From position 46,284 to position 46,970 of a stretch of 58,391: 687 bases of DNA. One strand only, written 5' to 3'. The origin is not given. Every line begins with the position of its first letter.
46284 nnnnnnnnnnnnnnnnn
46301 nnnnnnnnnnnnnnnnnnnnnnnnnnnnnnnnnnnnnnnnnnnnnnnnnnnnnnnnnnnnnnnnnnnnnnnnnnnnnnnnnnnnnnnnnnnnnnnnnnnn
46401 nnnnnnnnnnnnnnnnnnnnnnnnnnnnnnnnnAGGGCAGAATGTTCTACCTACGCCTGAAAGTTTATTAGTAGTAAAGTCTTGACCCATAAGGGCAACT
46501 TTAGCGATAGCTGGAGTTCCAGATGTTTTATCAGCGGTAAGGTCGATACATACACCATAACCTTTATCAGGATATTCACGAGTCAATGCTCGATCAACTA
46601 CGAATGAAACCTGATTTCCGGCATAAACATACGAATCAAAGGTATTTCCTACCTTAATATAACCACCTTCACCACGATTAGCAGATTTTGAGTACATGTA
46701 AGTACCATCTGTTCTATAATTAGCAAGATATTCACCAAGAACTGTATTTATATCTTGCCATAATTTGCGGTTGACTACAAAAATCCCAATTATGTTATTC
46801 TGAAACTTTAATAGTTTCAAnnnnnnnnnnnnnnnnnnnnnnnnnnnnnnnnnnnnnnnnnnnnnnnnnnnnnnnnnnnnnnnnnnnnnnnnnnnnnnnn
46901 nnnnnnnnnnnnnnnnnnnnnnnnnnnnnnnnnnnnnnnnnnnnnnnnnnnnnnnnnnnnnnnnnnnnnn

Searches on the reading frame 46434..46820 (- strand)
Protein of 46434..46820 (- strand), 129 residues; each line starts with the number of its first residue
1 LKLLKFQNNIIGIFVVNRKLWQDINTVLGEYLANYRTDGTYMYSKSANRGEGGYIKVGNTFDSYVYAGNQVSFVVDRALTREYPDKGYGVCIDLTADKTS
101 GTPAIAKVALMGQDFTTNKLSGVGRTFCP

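Call 9: search_dna_similar(query=window:46434-46820:-, collection=phages, mode=protein, max_rows=15)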
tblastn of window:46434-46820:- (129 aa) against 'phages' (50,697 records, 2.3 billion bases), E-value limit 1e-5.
Records with a match: 2; places in all: 2; records where one place covers at least 80% of the query: 2.
Best place of each record, by identity: <60% 2.
By first word of the organism name: Bacteriophage 2.
By host as written in the record: - 2.
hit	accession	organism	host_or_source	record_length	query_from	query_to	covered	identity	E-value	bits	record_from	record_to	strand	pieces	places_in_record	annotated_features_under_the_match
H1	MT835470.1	Bacteriophage sp.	human fecal samples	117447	13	124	87%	51.3%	3e-29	116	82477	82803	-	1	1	record has no annotation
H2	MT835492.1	Bacteriophage sp.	human fecal samples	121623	13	124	87%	44.7%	1e-22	97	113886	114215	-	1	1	record has no annotation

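Call 33: get_annotated_region(hit=H1, flank=2500)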
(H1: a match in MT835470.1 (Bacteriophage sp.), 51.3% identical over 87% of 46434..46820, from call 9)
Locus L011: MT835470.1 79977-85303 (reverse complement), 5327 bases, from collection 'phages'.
description: UNVERIFIED: Bacteriophage sp. clone scaffold_2 genomic sequence.
organism: Bacteriophage sp. (NCBI taxid 38018)
taxonomy: Viruses
host: -; source: human fecal samples; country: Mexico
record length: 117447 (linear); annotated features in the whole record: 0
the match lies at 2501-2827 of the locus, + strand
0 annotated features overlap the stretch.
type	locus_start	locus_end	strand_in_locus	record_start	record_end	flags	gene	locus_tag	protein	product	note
